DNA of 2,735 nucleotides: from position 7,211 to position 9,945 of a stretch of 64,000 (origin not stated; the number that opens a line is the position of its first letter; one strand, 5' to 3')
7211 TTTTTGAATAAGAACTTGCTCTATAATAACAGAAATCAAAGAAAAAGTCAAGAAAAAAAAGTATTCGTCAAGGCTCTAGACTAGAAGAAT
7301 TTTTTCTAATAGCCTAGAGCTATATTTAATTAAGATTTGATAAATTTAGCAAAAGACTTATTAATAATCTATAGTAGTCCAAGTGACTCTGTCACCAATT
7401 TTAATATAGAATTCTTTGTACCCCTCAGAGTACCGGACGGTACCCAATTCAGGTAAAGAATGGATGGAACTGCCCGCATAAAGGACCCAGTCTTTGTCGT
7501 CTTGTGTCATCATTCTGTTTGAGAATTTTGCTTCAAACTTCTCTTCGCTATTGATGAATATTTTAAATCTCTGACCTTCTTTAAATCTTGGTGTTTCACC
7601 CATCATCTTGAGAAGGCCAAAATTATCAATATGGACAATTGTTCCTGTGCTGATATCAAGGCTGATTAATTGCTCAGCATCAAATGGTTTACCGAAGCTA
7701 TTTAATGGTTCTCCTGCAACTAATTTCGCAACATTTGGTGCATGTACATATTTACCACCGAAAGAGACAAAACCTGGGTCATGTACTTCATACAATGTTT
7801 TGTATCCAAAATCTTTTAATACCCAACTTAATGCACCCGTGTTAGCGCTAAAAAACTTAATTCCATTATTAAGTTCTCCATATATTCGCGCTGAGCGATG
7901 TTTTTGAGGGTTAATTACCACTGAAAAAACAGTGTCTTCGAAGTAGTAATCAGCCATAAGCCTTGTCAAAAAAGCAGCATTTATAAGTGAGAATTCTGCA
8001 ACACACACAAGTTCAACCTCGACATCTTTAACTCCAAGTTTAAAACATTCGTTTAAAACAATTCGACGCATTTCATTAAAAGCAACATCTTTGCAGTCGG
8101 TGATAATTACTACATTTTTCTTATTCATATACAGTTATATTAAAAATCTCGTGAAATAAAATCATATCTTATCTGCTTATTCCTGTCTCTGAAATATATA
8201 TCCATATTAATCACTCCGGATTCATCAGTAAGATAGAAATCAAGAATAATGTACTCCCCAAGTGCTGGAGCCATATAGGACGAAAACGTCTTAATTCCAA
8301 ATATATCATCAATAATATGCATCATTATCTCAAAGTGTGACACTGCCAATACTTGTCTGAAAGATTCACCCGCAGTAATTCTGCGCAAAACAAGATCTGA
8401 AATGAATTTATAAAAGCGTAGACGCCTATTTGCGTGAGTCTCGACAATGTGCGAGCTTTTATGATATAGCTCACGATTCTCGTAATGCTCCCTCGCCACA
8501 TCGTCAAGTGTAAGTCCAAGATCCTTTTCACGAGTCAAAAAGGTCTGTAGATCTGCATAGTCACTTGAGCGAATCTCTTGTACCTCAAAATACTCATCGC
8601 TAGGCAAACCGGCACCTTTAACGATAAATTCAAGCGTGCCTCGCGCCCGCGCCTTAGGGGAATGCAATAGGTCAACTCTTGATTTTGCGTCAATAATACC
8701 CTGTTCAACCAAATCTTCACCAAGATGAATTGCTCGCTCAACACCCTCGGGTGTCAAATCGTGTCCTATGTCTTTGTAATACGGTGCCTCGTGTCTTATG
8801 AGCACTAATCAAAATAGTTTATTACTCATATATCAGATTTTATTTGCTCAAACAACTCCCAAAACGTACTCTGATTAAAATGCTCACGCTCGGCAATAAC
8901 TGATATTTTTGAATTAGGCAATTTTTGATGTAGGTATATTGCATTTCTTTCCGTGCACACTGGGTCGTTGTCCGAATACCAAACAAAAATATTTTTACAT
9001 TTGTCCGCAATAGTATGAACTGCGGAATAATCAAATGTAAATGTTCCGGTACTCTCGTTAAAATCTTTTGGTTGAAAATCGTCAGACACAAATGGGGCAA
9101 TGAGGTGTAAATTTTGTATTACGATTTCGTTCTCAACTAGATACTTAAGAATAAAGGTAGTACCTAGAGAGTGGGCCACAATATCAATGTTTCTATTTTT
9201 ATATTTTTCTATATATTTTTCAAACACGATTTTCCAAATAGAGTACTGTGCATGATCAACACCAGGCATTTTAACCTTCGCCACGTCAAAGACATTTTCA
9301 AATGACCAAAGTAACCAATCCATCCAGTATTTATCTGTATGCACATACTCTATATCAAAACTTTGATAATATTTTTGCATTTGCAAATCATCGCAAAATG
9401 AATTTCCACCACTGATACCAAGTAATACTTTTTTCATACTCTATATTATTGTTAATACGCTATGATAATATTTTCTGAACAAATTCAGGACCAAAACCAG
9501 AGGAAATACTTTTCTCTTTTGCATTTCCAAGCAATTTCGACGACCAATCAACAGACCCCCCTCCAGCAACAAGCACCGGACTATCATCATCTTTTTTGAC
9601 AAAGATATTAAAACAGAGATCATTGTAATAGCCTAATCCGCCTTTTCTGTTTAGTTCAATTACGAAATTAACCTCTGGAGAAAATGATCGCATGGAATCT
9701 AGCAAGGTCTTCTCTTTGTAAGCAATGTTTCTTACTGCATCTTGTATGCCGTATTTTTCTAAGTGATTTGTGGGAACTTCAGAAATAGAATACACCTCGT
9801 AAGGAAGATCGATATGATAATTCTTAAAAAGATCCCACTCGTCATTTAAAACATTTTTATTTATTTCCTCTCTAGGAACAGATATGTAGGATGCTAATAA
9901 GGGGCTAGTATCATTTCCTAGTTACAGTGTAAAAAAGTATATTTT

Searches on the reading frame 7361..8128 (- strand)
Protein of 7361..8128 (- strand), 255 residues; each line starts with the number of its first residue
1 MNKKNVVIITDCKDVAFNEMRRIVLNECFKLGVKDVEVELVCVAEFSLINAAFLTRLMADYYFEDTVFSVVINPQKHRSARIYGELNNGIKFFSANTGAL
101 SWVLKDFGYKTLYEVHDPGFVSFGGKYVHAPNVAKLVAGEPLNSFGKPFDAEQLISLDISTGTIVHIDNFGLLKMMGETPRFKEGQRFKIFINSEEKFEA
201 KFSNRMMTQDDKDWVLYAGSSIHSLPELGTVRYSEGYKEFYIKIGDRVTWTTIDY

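Call 5: search_protein_families(library=pfam, proteins=[window:7361-8128:-], max_evalue=0.01)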
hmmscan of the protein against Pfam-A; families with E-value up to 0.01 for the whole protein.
window:7361-8128:- (255 aa): 1 family
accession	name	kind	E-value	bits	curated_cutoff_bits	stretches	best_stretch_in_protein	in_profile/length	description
PF01887.21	SAM_HAT_N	-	8e-08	32.6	26.3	1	7-146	2-145/145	SAM hydroxide adenosyltransferase N-terminal domain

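Call 8: search_protein_families(library=ncbifam, proteins=[window:7361-8128:-], max_evalue=0.01)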
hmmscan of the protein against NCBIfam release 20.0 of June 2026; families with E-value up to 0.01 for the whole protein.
window:7361-8128:- (255 aa): 1 family
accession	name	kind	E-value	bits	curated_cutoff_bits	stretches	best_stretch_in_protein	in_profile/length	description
NF058624.1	RSAMHdlseTHET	equivalog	0.0013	18.4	350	1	115-171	118-179/250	(R)-S-adenosyl-L-methionine hydrolase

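Call 35: search_solved_structures(query=window:7361-8128:-, max_evalue=1, show_alignments=5)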
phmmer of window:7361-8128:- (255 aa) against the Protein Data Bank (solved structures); distinct sequences matched with E-value up to 1: 5.
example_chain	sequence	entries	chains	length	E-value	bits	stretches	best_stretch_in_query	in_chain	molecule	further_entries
2f4n_A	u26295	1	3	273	0.00026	23.7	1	42-173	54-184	Hypothetical protein MJ1651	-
22uy_A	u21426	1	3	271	0.00031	23.5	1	42-173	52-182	(R)-S-adenosyl-L-methionine hydrolase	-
2v7t_A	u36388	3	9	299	0.0069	19.1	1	91-156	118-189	5'-FLUORO-5'-DEOXYADENOSINE SYNTHASE | 5'-FLUORO-5'-DEOXY ADENOSINE SYNTHETASE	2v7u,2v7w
2v7x_A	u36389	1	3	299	0.038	16.6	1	91-156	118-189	5'-FLUORO-5'-DEOXYADENOSINE SYNTHASE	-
1rqp_A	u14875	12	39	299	0.039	16.6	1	91-156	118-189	5'-fluoro-5'-deoxyadenosine synthase | 5'-FLUORO-5'-DEOXY-ADENOSINE SYNTHASE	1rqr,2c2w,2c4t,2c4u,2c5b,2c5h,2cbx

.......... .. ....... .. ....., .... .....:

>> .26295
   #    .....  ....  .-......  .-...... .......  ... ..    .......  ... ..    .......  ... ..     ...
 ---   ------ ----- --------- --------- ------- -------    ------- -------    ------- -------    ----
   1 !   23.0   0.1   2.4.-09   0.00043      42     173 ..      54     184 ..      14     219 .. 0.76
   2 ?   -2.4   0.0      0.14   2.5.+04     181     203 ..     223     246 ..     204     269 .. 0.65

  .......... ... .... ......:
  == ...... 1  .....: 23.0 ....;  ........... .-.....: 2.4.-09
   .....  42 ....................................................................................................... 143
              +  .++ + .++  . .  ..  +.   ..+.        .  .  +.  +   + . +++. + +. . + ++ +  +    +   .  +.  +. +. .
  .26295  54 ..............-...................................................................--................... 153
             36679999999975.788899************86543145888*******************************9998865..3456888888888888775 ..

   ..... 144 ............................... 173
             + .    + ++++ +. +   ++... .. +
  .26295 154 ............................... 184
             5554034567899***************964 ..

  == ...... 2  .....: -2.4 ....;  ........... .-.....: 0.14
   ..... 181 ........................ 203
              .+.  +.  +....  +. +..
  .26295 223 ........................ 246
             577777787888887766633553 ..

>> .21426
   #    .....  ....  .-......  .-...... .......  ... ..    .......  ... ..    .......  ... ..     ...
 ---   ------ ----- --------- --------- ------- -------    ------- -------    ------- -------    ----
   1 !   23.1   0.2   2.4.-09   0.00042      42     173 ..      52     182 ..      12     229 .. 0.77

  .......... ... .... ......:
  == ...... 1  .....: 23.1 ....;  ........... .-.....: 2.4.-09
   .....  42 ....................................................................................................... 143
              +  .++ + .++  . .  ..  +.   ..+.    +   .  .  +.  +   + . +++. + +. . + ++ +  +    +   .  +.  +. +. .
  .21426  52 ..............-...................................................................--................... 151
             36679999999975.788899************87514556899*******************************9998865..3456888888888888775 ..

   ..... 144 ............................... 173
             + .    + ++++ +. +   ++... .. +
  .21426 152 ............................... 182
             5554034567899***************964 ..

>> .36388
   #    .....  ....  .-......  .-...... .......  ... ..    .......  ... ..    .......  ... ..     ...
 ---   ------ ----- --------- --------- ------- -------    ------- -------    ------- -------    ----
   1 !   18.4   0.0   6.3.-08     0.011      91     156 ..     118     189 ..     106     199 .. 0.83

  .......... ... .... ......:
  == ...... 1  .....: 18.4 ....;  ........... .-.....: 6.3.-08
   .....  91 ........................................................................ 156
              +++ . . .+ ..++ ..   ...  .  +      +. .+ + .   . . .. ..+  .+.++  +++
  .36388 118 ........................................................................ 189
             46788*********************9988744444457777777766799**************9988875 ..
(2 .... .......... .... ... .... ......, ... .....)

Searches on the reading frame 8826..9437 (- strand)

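Call 17: search_protein_families(library=pfam, proteins=[window:8826-9437:-], max_evalue=0.01)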
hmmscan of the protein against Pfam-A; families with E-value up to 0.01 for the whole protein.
window:8826-9437:- (203 aa): 5 families
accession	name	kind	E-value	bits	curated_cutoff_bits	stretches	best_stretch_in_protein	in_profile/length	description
PF06821.19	Ser_hydrolase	-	5.8e-10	39.8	22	1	35-199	12-166/172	Serine hydrolase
PF00561.26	Abhydrolase_1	-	2.8e-07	30.9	25.8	1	73-127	60-113/245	alpha/beta hydrolase fold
PF10230.15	LIDHydrolase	-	0.00024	21.4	27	0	63-119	68-122/262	Lipid-droplet associated hydrolase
PF12146.15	Hydrolase_4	-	0.00038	20.3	27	0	71-120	65-114/239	Serine aminopeptidase, S33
PF22749.2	Arb2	-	0.0039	17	26.8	1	68-103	179-214/260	Arb2 domain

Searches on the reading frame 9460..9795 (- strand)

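Call 17: search_protein_families(library=pfam, proteins=[window:9460-9795:-], max_evalue=0.01)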
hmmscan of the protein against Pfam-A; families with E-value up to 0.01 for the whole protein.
window:9460-9795:- (111 aa): 1 family
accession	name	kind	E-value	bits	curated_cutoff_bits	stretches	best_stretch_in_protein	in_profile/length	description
PF13393.11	tRNA-synt_His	-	0.0081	15.9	25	1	19-91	226-294/308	Histidyl-tRNA synthetase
